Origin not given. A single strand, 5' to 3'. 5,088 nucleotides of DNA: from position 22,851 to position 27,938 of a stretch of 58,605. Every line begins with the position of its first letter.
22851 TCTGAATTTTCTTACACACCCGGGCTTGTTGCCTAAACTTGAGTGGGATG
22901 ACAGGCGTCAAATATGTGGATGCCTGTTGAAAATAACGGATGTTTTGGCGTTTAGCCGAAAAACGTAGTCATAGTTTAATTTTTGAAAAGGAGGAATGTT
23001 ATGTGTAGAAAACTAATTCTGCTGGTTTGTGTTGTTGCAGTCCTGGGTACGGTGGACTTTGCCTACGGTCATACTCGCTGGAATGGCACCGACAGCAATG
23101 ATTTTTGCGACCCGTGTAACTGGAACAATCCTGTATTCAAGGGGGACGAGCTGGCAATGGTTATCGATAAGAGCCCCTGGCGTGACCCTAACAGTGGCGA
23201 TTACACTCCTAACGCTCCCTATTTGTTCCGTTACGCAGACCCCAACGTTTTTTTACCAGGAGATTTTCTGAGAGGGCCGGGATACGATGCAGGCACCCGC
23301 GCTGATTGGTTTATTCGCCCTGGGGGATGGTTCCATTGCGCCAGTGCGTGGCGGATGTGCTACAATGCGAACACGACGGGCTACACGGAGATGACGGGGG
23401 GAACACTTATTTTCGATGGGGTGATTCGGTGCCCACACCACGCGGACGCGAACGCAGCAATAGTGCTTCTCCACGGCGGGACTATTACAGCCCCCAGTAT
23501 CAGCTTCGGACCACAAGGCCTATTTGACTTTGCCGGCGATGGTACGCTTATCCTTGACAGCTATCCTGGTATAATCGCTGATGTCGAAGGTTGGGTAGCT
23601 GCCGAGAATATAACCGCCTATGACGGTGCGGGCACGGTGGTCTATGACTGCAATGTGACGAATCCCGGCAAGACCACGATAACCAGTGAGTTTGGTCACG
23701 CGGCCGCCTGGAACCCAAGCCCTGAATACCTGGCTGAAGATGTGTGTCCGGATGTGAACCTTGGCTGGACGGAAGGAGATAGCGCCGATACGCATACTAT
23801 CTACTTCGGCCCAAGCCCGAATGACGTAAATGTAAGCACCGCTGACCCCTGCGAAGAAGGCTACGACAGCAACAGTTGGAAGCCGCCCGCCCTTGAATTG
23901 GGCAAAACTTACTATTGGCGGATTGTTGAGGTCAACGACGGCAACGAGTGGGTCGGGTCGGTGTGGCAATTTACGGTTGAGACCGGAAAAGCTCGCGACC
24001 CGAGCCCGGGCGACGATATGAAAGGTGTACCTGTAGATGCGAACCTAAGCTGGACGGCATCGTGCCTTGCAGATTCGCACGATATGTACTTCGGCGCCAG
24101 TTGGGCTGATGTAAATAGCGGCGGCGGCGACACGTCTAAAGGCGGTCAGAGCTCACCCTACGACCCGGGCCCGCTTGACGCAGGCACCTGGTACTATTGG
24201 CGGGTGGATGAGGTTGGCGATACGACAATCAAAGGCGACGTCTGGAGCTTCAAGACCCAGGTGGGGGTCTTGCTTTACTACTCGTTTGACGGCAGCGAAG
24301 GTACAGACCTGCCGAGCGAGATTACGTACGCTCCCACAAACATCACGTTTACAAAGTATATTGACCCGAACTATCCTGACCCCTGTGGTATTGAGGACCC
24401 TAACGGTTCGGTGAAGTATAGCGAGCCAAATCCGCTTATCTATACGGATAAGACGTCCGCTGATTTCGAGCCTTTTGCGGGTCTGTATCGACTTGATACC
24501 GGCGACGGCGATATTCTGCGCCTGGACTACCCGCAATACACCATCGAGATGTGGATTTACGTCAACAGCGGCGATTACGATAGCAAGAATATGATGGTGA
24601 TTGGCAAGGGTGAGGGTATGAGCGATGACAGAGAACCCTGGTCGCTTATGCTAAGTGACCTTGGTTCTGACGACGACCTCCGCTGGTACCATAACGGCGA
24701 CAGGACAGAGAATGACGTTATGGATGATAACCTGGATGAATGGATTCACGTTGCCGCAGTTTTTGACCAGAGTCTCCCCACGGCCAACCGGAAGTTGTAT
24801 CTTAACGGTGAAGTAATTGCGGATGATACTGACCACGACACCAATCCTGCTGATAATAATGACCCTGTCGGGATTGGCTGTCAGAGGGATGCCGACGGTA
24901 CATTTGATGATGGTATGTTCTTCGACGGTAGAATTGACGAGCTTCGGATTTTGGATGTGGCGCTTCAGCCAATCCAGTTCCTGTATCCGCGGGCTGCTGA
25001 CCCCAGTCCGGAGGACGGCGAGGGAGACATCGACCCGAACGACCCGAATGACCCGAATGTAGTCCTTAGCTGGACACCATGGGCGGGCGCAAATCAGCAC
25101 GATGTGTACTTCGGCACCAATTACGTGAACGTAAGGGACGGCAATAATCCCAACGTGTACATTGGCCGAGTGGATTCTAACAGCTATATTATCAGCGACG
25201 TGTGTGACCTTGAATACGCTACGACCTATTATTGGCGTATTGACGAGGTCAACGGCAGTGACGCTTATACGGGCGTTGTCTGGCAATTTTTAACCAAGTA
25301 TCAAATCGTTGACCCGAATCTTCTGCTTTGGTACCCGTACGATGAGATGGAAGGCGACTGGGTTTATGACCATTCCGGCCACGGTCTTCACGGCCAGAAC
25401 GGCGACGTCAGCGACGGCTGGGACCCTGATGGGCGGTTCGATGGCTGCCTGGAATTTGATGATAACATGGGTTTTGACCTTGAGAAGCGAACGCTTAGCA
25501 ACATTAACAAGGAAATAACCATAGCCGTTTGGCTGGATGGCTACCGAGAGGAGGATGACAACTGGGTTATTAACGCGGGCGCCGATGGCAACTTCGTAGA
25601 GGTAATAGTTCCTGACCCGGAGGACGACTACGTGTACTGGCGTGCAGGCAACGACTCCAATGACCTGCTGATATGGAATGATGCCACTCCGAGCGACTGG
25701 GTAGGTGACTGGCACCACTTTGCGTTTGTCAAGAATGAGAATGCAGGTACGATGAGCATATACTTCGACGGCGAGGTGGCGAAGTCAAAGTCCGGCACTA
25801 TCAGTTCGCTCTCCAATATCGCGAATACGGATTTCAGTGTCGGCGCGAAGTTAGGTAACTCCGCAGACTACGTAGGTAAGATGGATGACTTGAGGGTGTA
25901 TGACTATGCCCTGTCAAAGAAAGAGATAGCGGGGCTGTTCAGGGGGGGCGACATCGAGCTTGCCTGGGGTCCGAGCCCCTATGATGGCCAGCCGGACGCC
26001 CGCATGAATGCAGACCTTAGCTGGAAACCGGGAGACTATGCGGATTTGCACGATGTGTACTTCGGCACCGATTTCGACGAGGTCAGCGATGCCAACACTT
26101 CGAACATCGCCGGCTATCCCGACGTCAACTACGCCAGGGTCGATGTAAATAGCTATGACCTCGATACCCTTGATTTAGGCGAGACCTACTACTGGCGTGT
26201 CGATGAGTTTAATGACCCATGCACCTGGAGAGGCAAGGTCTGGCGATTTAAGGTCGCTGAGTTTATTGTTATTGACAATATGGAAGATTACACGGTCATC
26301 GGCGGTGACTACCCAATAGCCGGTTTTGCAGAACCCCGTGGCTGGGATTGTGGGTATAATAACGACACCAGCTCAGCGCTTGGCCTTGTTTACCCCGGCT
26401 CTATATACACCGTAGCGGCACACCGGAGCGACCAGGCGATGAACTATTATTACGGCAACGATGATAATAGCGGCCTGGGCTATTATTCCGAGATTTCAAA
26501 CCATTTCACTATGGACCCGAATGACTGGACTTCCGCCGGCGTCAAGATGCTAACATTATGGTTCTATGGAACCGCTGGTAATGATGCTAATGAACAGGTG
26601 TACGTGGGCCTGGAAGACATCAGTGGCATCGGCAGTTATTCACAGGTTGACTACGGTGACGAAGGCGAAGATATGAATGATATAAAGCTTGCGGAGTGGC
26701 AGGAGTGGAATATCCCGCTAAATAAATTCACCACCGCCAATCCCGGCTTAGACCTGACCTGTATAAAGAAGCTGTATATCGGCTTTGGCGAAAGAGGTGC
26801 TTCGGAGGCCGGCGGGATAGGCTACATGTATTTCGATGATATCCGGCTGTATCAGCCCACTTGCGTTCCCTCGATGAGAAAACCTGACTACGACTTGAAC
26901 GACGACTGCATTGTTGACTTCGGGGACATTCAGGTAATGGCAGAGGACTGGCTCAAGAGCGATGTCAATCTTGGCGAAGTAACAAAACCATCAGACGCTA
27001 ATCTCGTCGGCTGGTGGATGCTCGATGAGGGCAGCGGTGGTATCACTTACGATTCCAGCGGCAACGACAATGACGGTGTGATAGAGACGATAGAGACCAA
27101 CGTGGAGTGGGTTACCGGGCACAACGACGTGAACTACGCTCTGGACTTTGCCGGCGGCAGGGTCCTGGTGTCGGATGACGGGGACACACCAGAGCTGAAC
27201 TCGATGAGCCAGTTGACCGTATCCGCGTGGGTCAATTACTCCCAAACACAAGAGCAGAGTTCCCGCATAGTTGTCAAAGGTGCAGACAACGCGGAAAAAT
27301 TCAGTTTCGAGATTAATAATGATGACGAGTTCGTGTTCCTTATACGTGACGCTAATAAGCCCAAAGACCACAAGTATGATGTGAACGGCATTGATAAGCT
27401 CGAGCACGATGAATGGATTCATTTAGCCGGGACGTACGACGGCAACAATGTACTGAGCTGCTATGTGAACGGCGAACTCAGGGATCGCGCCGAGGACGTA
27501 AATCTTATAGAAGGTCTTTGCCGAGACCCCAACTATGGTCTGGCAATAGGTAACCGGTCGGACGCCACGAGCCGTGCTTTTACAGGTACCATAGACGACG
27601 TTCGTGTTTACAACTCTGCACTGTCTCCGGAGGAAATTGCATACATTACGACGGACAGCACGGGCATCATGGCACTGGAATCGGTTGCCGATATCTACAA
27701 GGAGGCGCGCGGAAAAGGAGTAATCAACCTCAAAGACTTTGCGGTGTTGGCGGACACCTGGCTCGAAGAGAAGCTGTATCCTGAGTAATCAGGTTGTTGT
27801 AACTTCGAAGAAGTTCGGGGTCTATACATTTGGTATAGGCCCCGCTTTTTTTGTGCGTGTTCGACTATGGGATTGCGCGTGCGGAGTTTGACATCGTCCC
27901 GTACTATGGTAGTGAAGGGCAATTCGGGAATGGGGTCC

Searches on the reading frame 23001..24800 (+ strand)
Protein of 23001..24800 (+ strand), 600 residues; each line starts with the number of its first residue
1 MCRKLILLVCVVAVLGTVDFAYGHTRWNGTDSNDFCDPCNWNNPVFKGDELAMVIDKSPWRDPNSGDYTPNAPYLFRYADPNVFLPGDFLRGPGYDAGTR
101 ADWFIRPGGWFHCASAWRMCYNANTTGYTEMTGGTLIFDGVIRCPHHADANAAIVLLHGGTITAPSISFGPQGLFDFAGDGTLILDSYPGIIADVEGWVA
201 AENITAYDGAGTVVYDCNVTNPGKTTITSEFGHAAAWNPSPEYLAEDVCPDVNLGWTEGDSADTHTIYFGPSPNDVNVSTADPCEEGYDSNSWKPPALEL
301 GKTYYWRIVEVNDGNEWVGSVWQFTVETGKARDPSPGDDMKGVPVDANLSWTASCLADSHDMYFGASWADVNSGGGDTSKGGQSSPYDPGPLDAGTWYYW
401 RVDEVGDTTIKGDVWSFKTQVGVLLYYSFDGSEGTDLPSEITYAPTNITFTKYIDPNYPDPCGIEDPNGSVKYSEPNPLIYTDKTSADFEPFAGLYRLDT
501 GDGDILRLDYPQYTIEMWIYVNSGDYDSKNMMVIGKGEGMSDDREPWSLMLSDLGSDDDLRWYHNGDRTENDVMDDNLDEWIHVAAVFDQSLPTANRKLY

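Call 72: find_homologous_proteins(query=window:23001-24800:+, max_evalue=1e-10)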
Query window:23001-24800:+ (600 aa): 1411 proteins with E <= 1e-10 among 8000 candidates; the best 120 are listed.
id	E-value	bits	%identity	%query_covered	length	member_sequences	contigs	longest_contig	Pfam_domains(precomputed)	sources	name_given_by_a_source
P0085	5.8e-136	473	62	61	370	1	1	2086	-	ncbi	ncbi:MAG: hypothetical protein ACYTBZ_30755, partial [Planctomycetota bacterium]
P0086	9.0e-112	393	39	100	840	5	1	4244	PF13385.14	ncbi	ncbi:MAG: LamG domain-containing protein, partial [Planctomycetota bacterium]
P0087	2.0e-111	392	54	62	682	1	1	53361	PF13385.14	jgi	-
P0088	2.3e-101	359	52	48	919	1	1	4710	PF13385.14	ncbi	ncbi:MAG: LamG-like jellyroll fold domain-containing protein, partial [Planctomycetota bacterium]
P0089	9.9e-97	343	38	31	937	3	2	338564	PF00801.27,PF18911.7,PF16656.12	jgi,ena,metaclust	metaclust:\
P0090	2.1e-96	342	48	63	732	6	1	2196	PF13385.14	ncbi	ncbi:MAG: LamG domain-containing protein, partial [Planctomycetota bacterium]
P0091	7.3e-93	330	39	72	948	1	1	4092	PF13385.14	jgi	-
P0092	4.3e-87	311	43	32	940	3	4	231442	PF00801.27,PF25788.3,PF00041.28,PF18911.7,PF16656.12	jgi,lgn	-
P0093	1.5e-79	286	53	46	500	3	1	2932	-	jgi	jgi:hypothetical protein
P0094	1.5e-74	270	41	61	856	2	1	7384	PF13385.14,PF16656.12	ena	-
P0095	2.5e-74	269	40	34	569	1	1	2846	-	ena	-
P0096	4.0e-73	265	41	31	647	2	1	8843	-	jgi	jgi:hypothetical protein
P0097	7.1e-69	251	54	38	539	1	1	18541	PF13385.14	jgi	jgi:hypothetical protein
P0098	1.3e-65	240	39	64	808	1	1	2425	PF13385.14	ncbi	ncbi:MAG: LamG domain-containing protein, partial [Planctomycetota bacterium]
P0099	1.2e-63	234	39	53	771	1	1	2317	PF13385.14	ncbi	ncbi:MAG: LamG domain-containing protein, partial [Planctomycetota bacterium]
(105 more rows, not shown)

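Call 73: find_encoding_contigs(protein=P0085, flank=3000, max_places=3)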
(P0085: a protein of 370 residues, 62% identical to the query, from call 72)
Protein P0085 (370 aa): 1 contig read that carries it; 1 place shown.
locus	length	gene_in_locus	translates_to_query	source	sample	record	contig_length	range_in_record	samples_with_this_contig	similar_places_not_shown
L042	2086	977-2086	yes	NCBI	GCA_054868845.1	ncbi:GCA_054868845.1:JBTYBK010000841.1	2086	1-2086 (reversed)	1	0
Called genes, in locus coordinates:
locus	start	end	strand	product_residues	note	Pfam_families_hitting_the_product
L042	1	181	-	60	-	?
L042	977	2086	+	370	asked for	?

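Call 74: find_encoding_contigs(protein=P0086, flank=3000, max_places=3)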
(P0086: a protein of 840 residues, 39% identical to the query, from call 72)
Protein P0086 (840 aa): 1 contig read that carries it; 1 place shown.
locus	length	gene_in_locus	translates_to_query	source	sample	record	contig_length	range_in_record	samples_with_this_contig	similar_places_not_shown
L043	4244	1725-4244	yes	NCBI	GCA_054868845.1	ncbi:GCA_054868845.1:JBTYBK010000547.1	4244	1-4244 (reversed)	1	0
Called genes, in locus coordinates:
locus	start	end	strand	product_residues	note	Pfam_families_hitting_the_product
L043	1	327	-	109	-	PF00437:T2SSE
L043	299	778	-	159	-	PF05157:MshEN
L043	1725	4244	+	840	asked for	PF13385:Laminin_G_3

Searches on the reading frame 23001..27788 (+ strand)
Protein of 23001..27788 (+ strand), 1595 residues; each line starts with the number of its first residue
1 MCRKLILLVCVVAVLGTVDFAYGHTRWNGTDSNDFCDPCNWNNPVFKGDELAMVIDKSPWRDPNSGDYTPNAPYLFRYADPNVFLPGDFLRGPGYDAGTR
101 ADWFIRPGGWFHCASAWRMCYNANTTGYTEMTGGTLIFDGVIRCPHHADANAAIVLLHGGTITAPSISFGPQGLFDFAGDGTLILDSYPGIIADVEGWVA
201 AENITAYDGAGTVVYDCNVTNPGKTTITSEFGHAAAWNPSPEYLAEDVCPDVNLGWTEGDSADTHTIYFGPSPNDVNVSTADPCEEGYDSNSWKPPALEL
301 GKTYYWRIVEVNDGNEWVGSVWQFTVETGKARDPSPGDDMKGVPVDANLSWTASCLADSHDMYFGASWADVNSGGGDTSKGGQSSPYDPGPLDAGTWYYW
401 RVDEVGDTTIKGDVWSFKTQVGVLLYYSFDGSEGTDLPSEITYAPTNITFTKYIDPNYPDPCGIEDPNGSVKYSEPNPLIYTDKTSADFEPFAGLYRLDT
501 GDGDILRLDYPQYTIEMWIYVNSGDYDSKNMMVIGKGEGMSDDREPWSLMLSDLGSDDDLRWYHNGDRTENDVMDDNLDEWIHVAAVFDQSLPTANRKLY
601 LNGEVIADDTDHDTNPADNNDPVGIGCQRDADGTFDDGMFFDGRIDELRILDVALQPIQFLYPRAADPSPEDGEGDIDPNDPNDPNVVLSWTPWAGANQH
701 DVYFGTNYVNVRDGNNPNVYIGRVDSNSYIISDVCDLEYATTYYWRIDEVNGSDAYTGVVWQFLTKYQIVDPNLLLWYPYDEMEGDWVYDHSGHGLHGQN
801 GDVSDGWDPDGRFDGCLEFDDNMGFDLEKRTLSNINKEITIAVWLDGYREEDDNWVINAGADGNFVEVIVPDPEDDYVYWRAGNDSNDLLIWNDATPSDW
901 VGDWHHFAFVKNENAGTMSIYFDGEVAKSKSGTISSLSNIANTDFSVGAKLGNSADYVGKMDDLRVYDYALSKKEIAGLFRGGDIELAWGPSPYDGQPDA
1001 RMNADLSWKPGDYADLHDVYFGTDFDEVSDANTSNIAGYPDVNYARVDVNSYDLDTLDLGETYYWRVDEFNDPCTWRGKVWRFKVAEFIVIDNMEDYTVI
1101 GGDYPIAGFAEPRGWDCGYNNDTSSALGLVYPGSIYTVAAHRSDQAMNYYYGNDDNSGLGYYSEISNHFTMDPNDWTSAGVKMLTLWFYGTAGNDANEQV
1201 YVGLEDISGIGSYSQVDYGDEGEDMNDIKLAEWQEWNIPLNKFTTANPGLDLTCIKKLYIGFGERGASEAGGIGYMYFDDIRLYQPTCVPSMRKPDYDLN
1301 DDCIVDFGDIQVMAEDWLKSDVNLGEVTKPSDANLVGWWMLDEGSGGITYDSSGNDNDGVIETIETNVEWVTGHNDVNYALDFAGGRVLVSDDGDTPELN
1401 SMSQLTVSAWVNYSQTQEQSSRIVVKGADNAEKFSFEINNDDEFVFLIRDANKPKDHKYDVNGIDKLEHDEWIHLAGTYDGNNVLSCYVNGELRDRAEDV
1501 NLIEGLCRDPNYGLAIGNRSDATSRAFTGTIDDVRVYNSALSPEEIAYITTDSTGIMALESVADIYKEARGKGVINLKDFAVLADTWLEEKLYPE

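Call 14: search_protein_families(library=pfam, proteins=[window:23001-27788:+], max_evalue=0.01)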
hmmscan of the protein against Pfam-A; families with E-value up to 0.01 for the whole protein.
window:23001-27788:+ (1595 aa): 4 families
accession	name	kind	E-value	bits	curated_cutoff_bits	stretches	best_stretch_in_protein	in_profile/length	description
PF13385.13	Laminin_G_3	-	8.6e-68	227.7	27.6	3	1400-1547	15-151/151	Concanavalin A-like lectin/glucanases superfamily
PF00354.24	Pentaxin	-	8.6e-09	35.8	25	0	902-985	83-172/194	Pentaxin family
PF02973.23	Sialidase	-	9.3e-07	29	26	0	1432-1551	61-186/189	Sialidase, N-terminal domain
PF16656.11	Pur_ac_phosph_N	-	0.0011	20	30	0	1006-1072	17-83/93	Purple acid Phosphatase, N-terminal domain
